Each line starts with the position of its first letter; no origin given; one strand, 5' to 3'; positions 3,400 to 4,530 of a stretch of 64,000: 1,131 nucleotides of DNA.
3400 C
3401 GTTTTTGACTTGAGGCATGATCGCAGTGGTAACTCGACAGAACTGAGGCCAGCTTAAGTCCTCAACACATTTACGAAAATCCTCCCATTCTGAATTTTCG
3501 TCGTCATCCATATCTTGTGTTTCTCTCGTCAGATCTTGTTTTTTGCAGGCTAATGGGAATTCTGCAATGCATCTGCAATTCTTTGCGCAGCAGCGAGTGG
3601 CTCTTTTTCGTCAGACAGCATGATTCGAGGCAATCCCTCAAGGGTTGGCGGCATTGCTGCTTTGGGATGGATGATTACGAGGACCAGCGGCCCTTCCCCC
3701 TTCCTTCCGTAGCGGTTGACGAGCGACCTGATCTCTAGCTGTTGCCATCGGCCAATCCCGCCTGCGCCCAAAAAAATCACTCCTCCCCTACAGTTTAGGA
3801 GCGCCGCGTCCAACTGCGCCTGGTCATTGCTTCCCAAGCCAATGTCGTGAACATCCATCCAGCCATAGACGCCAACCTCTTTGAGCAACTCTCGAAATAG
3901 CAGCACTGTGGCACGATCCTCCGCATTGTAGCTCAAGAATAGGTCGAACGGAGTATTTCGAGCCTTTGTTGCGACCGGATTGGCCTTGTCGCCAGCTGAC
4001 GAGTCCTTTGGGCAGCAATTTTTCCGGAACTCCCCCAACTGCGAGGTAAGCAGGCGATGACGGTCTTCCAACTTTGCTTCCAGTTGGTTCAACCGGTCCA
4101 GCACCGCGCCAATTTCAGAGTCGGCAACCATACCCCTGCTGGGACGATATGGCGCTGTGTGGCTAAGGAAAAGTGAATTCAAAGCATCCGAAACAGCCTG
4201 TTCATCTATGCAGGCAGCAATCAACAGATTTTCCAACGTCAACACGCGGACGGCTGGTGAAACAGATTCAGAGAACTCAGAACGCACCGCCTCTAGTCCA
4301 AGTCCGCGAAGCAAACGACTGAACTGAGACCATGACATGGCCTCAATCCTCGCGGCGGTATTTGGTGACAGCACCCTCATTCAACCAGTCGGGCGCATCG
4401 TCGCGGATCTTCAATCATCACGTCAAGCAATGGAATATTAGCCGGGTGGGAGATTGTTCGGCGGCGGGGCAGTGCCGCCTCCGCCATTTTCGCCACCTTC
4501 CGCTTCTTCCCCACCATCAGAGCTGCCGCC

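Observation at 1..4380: Low-GC island carrying a four-gene TIR operon that matches no known defence system architecture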

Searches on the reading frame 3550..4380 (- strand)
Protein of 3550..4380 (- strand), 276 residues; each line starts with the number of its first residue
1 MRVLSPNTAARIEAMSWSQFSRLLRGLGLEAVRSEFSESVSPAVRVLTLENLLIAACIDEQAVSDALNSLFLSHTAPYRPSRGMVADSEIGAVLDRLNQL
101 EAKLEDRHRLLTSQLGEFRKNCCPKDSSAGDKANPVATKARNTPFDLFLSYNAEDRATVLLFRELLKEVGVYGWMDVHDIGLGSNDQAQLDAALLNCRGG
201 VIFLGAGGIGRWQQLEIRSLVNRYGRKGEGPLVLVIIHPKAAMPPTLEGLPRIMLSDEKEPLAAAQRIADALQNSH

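Call 5: search_protein_families(library=pfam, proteins=[window:3550-4380:-], max_evalue=1)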
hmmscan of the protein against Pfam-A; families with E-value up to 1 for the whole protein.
window:3550-4380:- (276 aa): 1 family
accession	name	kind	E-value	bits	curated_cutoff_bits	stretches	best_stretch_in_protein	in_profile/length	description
PF13676.11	TIR_2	-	7e-12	46.3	28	1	148-264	2-117/122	TIR domain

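Call 6: search_protein_families(library=padloc, proteins=[window:3550-4380:-], max_evalue=1)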
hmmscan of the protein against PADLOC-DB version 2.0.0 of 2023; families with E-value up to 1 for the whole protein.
window:3550-4380:- (276 aa): 8 families
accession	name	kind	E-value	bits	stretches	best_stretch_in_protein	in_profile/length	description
PDLC05062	PDC-S66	-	2.2e-10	38.5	1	107-226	121-232/282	-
PDLC02012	SAVED5--SAVED_TIR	-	2.3e-08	31.6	1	139-238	7-106/404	-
PDLC00417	ThsB1|ThsB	-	2.7e-06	25.1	1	134-225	156-249/303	TIR-like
PDLC00422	ThsB1|ThsB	-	0.001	16.6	1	136-177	32-73/194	TIR-like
PDLC00424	ThsB1|ThsB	-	0.011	13.5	1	138-204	93-162/234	TIR-like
PDLC00728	Effector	-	0.023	11.7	1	146-202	11-68/432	TIR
PDLC00436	ThsB1|ThsB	-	0.029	11.8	1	138-183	29-74/183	TIR-like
PDLC03825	spbK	-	0.053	10.9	1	119-171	126-175/308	-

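Call 7: find_encoding_contigs(protein=window:3550-4380:-, flank=10000, max_places=10)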
Protein window:3550-4380:- (276 aa): no gene with exactly this product is on record in the collection.

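Call 8: find_homologous_proteins(query=window:3550-4380:-)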
Query window:3550-4380:- (276 aa): 2 proteins with E <= 0.001 among 4482 candidates.
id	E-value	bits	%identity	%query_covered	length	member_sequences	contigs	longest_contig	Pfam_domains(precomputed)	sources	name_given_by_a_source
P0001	1.4e-168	577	100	95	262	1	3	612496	PF13676.12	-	-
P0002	7.9e-87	309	58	95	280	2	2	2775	PF13676.12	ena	-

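Call 11: find_encoding_contigs(protein=P0001, flank=10000, max_places=10)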
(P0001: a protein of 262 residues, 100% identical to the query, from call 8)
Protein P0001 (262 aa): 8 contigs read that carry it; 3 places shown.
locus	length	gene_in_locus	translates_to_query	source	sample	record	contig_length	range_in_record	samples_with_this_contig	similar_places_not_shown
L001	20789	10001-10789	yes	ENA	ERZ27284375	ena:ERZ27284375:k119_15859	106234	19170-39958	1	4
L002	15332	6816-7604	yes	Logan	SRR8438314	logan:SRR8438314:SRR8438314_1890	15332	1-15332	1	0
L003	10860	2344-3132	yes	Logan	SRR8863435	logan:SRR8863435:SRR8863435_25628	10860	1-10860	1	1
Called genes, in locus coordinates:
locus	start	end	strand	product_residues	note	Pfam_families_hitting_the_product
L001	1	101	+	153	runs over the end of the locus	PF00828:Ribosomal_L27A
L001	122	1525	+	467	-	PF00344:SecY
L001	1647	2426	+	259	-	PF00557:Peptidase_M24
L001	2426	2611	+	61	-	PF01176:eIF-1a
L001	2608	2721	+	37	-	PF00444:Ribosomal_L36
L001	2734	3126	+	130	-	PF00416:Ribosomal_S13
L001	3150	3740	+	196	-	PF00411:Ribosomal_S11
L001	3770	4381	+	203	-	PF00163:Ribosomal_S4, PF01479:S4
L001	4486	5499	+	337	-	PF01193:RNA_pol_L, PF01000:RNA_pol_A_bac, PF03118:RNA_pol_A_CTD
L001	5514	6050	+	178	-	PF01196:Ribosomal_L17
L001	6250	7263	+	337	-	PF00144:Beta-lactamase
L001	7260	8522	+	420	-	PF06441:EHN, PF00561:Abhydrolase_1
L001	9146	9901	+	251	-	-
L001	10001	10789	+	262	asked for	PF13676:TIR_2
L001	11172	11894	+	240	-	-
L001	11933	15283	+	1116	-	-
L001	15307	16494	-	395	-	-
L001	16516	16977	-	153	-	PF08937:ThsB_TIR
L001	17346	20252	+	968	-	PF00036:EF-hand_1 (faint), PF13202:EF-hand_5 (faint), PF13405:EF-hand_6 (faint), PF13499:EF-hand_7 (weak), PF07635:PSCyt1, PF07583:PSCyt2, PF07587:PSD1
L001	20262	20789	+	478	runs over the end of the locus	PF07394:DUF1501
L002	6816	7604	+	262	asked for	PF13676:TIR_2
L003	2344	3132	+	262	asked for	PF13676:TIR_2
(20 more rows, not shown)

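Call 12: find_encoding_contigs(protein=P0002, flank=10000, max_places=10)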
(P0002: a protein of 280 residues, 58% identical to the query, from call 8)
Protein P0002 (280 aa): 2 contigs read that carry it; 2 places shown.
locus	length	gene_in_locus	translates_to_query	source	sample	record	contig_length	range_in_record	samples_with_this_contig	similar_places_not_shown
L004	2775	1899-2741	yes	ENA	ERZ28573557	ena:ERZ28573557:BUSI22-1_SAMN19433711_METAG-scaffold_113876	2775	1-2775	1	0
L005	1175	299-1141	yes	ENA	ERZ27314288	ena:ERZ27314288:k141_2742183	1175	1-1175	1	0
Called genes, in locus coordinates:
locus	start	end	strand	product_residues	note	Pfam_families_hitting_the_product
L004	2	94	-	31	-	?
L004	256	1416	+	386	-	PF13173:AAA_14, PF13635:DUF4143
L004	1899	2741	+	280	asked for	PF13676:TIR_2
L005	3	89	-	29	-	?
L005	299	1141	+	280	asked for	PF13676:TIR_2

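Call 15: search_protein_families(library=pfam, proteins=[L001:11933-15280:+, L001:15310-16494:-, L001:16519-16977:-], max_evalue=1)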
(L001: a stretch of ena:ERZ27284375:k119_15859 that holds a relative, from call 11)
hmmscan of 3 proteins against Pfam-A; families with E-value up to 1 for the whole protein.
L001:11933-15280:+ (1116 aa): 0 families

L001:15310-16494:- (395 aa): 1 family
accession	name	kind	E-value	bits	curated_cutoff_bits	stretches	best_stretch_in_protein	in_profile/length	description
PF00211.25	Guanylate_cyc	-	2.8e-05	24.2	21.9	1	96-149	99-154/183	Adenylate and Guanylate cyclase catalytic domain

L001:16519-16977:- (153 aa): 3 families
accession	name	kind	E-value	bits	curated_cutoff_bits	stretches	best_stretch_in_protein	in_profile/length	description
PF08937.16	ThsB_TIR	-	3.8e-18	66.2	21.2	1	6-104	1-90/100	Thoeris protein ThsB, TIR-like domain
PF13676.11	TIR_2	-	0.0011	19.9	28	1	59-102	37-79/122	TIR domain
PF14419.11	SPOUT_MTase_2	-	0.23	11.3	28.4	1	42-84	88-132/173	AF2226-like SPOUT RNA Methylase fused to THUMP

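Call 16: search_protein_families(library=padloc, proteins=[L001:11933-15280:+, L001:15310-16494:-, L001:16519-16977:-], max_evalue=1)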
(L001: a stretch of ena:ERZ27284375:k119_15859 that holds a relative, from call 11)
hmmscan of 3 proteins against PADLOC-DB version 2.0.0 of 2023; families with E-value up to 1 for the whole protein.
L001:11933-15280:+ (1116 aa): 0 families

L001:15310-16494:- (395 aa): 0 families

L001:16519-16977:- (153 aa): 12 families
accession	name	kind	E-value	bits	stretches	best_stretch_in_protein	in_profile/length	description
PDLC00418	ThsB1|ThsB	-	5.4e-10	37.3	1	4-144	6-126/155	TIR-like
PDLC04688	PDC-M50B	-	8.1e-06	24.1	1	61-95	52-86/162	-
PDLC00431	ThsB1|ThsB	-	2e-05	23.1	1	62-95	52-85/162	TIR-like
PDLC00433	ThsB1|ThsB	-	4.2e-05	21.6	1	61-104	48-91/164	TIR-like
PDLC00423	ThsB1|ThsB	-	8.9e-05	20.2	1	3-94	36-114/190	TIR-like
PDLC00436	ThsB1|ThsB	-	0.00012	19.6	1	62-96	81-115/183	TIR-like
PDLC00429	ThsB1|ThsB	-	0.0012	17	1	59-104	51-97/167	TIR-like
PDLC00419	ThsB1|ThsB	-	0.0028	15.5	1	5-94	30-105/165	TIR-like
PDLC03654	REase_III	-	0.0037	13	1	69-146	595-674/1154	Type III restriction enzyme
PDLC00428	ThsB1|ThsB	-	0.021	13.1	1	2-95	2-98/219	TIR-like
PDLC00426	ThsB1|ThsB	-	0.028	11.7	1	66-103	290-327/352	TIR-like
PDLC00422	ThsB1|ThsB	-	0.036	11.6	1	64-101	90-127/194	TIR-like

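Call 17: search_protein_families(library=ncbifam, proteins=[window:3550-4380:-, L001:11933-15280:+, L001:15310-16494:-, L001:16519-16977:-], max_evalue=1)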
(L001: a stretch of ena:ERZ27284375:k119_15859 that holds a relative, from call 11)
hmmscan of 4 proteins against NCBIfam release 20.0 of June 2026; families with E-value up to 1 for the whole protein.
window:3550-4380:- (276 aa): 1 family
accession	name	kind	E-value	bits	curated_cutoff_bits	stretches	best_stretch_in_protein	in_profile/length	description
NF042941.1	Retron_TIR_antiphage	equivalog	0.00037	19.4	600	1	140-224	335-421/464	TIR domain-containing anti-phage reverse transcriptase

L001:11933-15280:+ (1116 aa): 0 families

L001:15310-16494:- (395 aa): 1 family
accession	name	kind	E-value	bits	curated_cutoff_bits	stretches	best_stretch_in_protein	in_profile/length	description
NF058673.1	LipAdnlyCyLipJMY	equivalog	0.0072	15.1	800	1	4-155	296-427/449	bifunctional lipase/adenylate cyclase LipJ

L001:16519-16977:- (153 aa): 0 families

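Call 19: find_homologous_proteins(query=L001:11933-15280:+)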
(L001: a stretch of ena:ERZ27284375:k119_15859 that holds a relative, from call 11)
Query L001:11933-15280:+ (1116 aa): 3 proteins with E <= 0.001 among 8000 candidates.
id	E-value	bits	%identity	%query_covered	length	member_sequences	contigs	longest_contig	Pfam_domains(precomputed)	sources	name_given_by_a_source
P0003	0.0e+0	1328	56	99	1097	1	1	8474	-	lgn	-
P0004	0.0e+0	1164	51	99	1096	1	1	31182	-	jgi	jgi:hypothetical protein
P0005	1.0e-242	826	40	53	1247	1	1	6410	-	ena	-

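Call 21: find_encoding_contigs(protein=P0003, flank=10000)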
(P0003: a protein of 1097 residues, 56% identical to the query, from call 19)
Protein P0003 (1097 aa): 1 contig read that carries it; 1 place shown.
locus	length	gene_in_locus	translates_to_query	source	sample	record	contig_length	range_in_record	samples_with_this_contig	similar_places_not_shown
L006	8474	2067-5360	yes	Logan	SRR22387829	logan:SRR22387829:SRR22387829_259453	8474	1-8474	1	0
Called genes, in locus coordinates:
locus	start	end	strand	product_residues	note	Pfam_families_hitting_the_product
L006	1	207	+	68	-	?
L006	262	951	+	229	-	PF13676:TIR_2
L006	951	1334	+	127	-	-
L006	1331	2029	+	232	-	-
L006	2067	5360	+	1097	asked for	-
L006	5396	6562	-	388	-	PF00211:Guanylate_cyc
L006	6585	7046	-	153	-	PF08937:ThsB_TIR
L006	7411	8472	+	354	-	?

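Call 22: find_encoding_contigs(protein=P0004, flank=10000)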
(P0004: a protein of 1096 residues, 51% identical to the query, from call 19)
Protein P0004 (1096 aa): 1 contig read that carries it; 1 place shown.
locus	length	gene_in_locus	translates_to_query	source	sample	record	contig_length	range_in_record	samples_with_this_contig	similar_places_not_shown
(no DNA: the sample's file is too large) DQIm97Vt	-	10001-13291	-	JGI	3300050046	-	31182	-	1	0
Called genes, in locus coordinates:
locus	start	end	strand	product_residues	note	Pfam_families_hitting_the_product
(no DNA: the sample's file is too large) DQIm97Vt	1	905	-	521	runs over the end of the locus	-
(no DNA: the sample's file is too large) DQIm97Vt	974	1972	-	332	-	PF09721:Exosortase_EpsH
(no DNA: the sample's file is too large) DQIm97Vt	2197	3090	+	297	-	PF02353:CMAS (weak), PF13489:Methyltransf_23, PF13847:Methyltransf_31, PF08241:Methyltransf_11, PF08242:Methyltransf_12, PF13649:Methyltransf_25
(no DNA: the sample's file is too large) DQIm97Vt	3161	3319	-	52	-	PF19451:DUF5989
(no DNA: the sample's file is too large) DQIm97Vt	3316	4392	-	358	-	PF13472:Lipase_GDSL_2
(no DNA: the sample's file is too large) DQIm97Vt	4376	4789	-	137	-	PF19588:SxtJ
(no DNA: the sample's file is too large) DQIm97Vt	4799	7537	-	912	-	PF02543:Carbam_trans_N, PF16861:Carbam_trans_C, PF13489:Methyltransf_23, PF08241:Methyltransf_11, PF08242:Methyltransf_12, PF13649:Methyltransf_25, PF13847:Methyltransf_31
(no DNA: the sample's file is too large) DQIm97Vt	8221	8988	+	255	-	PF13676:TIR_2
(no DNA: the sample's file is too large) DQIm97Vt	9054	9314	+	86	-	-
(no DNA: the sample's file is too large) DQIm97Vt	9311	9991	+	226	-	-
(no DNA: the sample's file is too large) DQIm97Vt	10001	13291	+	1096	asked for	-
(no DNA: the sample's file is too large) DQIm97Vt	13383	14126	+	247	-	-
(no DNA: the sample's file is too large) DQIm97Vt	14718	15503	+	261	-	-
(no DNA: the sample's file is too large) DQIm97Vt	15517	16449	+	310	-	PF00248:Aldo_ket_red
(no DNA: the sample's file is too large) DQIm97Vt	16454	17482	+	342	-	PF08240:ADH_N, PF16912:Glu_dehyd_C (weak), PF00107:ADH_zinc_N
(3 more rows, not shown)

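Call 23: find_encoding_contigs(protein=P0005, flank=10000)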
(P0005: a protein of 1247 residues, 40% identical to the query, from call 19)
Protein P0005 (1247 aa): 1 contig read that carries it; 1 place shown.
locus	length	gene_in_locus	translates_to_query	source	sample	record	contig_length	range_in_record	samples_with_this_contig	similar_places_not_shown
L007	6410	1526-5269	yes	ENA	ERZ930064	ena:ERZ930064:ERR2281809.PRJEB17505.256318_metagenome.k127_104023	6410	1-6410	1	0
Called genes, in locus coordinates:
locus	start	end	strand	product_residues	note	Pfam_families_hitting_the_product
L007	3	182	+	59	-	?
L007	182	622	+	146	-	-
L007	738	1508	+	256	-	-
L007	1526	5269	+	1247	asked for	-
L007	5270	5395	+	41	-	-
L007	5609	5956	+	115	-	-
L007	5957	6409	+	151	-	?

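Call 29: search_solved_structures(query=A1, max_evalue=10, show_alignments=2)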
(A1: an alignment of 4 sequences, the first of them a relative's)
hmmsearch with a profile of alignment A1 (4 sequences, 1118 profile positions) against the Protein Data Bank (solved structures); distinct sequences matched with E-value up to 10: 2.
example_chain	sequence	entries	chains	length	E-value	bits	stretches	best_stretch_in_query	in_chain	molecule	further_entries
5upx_A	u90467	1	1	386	0.78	10.5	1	323-388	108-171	Inosine-5'-monophosphate dehydrogenase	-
5upy_A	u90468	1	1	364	2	9.1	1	338-388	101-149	Inosine-5'-monophosphate dehydrogenase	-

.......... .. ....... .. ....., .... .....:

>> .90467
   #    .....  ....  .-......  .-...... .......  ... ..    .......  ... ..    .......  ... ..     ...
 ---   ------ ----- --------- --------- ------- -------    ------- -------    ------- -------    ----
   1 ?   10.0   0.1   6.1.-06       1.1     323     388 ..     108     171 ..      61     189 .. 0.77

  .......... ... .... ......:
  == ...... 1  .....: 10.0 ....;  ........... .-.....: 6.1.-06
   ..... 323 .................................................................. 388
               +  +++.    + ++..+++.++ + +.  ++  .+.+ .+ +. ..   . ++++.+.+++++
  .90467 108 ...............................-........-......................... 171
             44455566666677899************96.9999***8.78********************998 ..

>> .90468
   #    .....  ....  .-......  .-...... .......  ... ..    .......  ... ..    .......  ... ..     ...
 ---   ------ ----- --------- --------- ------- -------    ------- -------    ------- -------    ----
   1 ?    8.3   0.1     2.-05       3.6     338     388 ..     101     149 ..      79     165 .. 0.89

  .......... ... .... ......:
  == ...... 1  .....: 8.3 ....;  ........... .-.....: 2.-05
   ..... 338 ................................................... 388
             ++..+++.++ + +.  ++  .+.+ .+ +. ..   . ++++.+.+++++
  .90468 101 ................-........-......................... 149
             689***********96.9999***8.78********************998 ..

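Call 39: search_protein_representatives(alignment_id=A2)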
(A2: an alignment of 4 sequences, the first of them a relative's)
Query: 4 sequences, 1079 profile positions. Proteins with E-value up to 0.001 (for the whole library): 344; up to 1e-10: 301; up to 1e-30: 225. The best 150 are listed.
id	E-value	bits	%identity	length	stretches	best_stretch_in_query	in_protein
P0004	0.0e+00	1909.0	-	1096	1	1-1078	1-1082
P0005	0.0e+00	1901.0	-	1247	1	1-1079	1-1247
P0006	8.4e-189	646.2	-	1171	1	15-1078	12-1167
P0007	9.9e-179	612.9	-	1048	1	11-1077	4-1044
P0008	7.0e-169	580.3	-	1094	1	14-1075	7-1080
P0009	2.9e-164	565.0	-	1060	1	44-1078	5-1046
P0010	5.1e-162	557.6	-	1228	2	14-767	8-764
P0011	3.3e-150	518.4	-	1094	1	11-1076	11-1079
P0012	6.2e-147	507.6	-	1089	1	8-1076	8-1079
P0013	2.2e-146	505.8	-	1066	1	6-1078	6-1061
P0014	1.7e-144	499.6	-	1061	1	14-1076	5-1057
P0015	4.4e-142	491.6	-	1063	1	12-1076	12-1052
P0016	6.7e-142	490.9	-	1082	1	13-1077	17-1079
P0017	3.4e-140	485.3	-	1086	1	12-1078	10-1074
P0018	3.4e-140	485.3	-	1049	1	12-1077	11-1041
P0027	4.4e-133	461.7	-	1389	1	9-1073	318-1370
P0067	2.0e-98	347.0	-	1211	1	13-1073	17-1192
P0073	1.6e-92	327.4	-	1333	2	14-951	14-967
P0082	2.0e-88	313.9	-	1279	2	12-757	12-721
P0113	5.8e-69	249.4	-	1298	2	11-849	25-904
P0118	9.3e-67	242.1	-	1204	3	541-818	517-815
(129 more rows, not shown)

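Call 40: search_protein_families(library=pfam, proteins=[P0027, P0073, P0082, P0113, P0010, P0118, P0067], max_evalue=0.01)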
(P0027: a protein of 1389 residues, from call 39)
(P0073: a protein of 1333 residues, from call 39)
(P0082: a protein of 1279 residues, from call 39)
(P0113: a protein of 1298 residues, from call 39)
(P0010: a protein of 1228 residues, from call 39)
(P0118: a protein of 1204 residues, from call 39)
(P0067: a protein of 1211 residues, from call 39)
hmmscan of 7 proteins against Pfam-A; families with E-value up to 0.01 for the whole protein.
P0027 (1389 aa): 0 families

P0073 (1333 aa): 0 families

P0082 (1279 aa): 1 family
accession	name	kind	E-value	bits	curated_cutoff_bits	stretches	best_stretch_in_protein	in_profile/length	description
PF00834.25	Ribul_P_3_epim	-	1e-20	74.5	21.1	1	1061-1253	2-196/198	Ribulose-phosphate 3 epimerase family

P0113 (1298 aa): 0 families

P0010 (1228 aa): 0 families

P0118 (1204 aa): 0 families

P0067 (1211 aa): 0 families

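Call 44: find_related_loci(query=A6, collection=genome_contigs, flank=10000)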
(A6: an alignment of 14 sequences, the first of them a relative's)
Query A6 (1097 aa) in genome_contigs; peptide patterns used: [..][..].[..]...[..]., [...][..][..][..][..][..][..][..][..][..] (x = any residue, [..] = any of these).
67 stretches matched a pattern; 9 encode a relative of the query (tblastn E <= 1e-3); 9 distinct loci.
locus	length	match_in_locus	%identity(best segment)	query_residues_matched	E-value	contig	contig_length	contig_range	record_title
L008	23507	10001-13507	31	13-1089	2e-142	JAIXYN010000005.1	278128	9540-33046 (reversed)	MAG: Verrucomicrobiaceae bacterium isolate D8_MAG_00016 pond_D8_MAG_00016_000000000012, whole genome shotgun sequence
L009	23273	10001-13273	30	7-1092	1e-137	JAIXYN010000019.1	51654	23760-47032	MAG: Verrucomicrobiaceae bacterium isolate D8_MAG_00016 pond_D8_MAG_00016_000000000086, whole genome shotgun sequence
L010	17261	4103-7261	27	13-1087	3e-114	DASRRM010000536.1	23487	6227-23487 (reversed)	MAG TPA_asm: Tepidisphaeraceae bacterium isolate SMAG_U4852 k141_1318012, whole genome shotgun sequence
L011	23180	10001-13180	27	6-1088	9e-103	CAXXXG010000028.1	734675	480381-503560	MAG: Sedimentisphaerales bacterium isolate 547d8dc4-f4dd-4db4-9462-dbf544382da7 genome assembly, contig: contig_28, whol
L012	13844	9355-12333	27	68-1085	5e-69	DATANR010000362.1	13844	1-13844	MAG TPA_asm: Gemmataceae bacterium isolate SMAG_U7024 k141_615911, whole genome shotgun sequence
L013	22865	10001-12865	26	63-1087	1e-74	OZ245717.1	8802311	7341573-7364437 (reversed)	MAG: Gemmataceae bacterium isolate a1969a84-6968-4215-8892-50c3549db43c genome assembly, chromosome: 1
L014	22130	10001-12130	28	63-820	4e-61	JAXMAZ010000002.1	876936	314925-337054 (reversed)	MAG: Gemmataceae bacterium isolate STL-PLA23 C1.9.fa-2, whole genome shotgun sequence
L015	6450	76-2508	25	212-1085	4e-55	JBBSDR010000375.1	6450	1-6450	MAG: Gemmatales bacterium isolate LS1_sbin.2 LS1_sbin.2_K_424230_L_6450_cov_8.0000, whole genome shotgun sequence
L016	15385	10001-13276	25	15-1080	2e-31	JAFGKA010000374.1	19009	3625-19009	MAG: Phycisphaerae bacterium isolate Zod_Metabat.304 k87_7602421, whole genome shotgun sequence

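Call 49: search_protein_families(library=pfam, alignment_id=A7, max_evalue=0.001)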
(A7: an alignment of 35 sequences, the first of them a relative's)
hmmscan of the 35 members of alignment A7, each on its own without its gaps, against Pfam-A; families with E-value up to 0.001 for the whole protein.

A. member 1, L008:9170-9832:+ (221 aa): 0 families

B. families by the number of members that match (of 35 scanned): 18 families
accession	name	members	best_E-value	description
PF00149.33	Metallophos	2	4.4e-12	Calcineurin-like phosphoesterase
PF12147.14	Methyltransf_20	1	1.2e-126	Putative methyltransferase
PF07394.17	DUF1501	1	2.8e-89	Protein of unknown function (DUF1501)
PF12146.15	Hydrolase_4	1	1.9e-67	Serine aminopeptidase, S33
PF05717.18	TnpB_IS66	1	6.9e-29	IS66 Orf2 like protein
PF13365.12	Trypsin_2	1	9.6e-23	Trypsin-like peptidase domain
PF00589.27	Phage_integrase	1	3.2e-19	Phage integrase family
PF00561.26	Abhydrolase_1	1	1.8e-13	alpha/beta hydrolase fold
PF02899.23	Phage_int_SAM_1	1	1.2e-10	Phage integrase, N-terminal SAM-like domain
PF12697.13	Abhydrolase_6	1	1.8e-09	Alpha/beta hydrolase family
PF12850.12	Metallophos_2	1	1.6e-06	Calcineurin-like phosphoesterase superfamily domain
PF13847.12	Methyltransf_31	1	2.7e-06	Methyltransferase domain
PF00089.32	Trypsin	1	1.5e-05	Trypsin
PF13649.12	Methyltransf_25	1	1.9e-05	Methyltransferase domain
PF13857.12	Ank_5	1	2.1e-05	Ankyrin repeats (many copies)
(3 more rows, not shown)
